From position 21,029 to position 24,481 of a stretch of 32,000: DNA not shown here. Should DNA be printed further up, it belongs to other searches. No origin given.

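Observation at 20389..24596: Two-gene cohesin/dockerin/PGF-CTERM module predicted to display, and possibly polymerise, a giant nuclease on the archaeal surface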

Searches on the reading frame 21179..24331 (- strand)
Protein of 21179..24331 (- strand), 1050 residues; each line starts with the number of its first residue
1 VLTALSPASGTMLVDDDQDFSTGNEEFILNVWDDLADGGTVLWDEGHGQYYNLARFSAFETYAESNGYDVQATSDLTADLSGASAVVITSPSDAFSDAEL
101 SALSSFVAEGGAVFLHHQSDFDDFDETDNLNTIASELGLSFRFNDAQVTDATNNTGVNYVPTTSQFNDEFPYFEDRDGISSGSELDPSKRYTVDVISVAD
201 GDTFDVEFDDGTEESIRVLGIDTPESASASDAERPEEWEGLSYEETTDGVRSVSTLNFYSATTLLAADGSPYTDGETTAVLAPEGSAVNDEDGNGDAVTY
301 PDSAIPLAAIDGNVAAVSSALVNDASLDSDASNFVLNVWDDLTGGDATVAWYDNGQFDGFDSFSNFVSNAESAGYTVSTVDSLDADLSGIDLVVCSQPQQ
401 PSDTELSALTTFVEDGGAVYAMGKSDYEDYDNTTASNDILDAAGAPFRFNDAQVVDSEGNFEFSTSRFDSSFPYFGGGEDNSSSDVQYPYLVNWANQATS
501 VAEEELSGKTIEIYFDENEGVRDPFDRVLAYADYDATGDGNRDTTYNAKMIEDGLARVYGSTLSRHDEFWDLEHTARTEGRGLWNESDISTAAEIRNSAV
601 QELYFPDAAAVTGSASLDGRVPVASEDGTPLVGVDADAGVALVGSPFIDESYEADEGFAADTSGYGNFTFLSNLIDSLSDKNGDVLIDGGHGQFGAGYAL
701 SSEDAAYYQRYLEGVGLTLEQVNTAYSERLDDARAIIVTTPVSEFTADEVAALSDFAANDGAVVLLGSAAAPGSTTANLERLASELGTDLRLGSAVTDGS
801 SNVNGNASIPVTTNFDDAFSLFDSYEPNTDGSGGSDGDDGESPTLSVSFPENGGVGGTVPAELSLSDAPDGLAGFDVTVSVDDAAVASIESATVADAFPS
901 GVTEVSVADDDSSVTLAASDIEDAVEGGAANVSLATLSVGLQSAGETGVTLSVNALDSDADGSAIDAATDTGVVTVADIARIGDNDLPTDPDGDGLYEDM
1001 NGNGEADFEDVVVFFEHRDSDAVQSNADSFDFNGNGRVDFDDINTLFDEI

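Call 3: search_protein_families(library=pfam, proteins=[window:21179-24331:-], max_evalue=1)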
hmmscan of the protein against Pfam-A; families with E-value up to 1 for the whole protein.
window:21179-24331:- (1050 aa): 8 families
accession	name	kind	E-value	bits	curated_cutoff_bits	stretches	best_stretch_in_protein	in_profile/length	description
PF09822.16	ABC_transp_aux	-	3.4e-16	59.8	34.7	3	46-166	9-136/288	ABC-type uncharacterized transport system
PF14258.12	DUF4350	-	1.7e-14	55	30.4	3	57-158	10-102/181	Domain of unknown function (DUF4350)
PF23355.1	IFT52_GIFT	-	1.2e-11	44.6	27.2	2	78-146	41-107/246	IFT52 GIFT domain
PF00565.23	SNase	-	2.4e-09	38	21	1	491-586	19-107/107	Staphylococcal nuclease homologue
PF09960.14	DUF2194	-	9.5e-07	28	30.4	1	66-159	66-155/582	Uncharacterised protein conserved in bacteria (DUF2194)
PF03720.21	UDPG_MGDP_dh_C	-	0.0015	19.3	30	0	64-107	46-89/103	UDP-glucose/GDP-mannose dehydrogenase family, UDP binding domain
PF03345.20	OST48_N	-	0.011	15.4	36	0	100-156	68-120/246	OST48, N-terminal domain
PF18863.6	AbiJ_NTD4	-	0.24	12.3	34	0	426-460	103-140/152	AbiJ N-terminal domain 4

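Call 4: search_protein_families(library=ncbifam, proteins=[window:21179-24331:-], max_evalue=1)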
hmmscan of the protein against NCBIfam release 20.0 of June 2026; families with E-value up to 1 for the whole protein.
window:21179-24331:- (1050 aa): 3 families
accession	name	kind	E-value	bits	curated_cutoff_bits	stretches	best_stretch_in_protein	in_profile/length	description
NF047969.1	CaNuclEcnA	equivalog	3.2e-22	79.1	180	2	488-586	59-150/151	calcium-activated nuclease EcnA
NF047694.1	TnucaseNucIStaph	equivalog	2.1e-10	40.3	250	2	183-229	37-83/175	thermonuclease NucI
TIGR03521.1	GldG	equivalog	0.0011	17.7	389.85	1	73-117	225-270/552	gliding motility-associated ABC transporter substrate-binding protein GldG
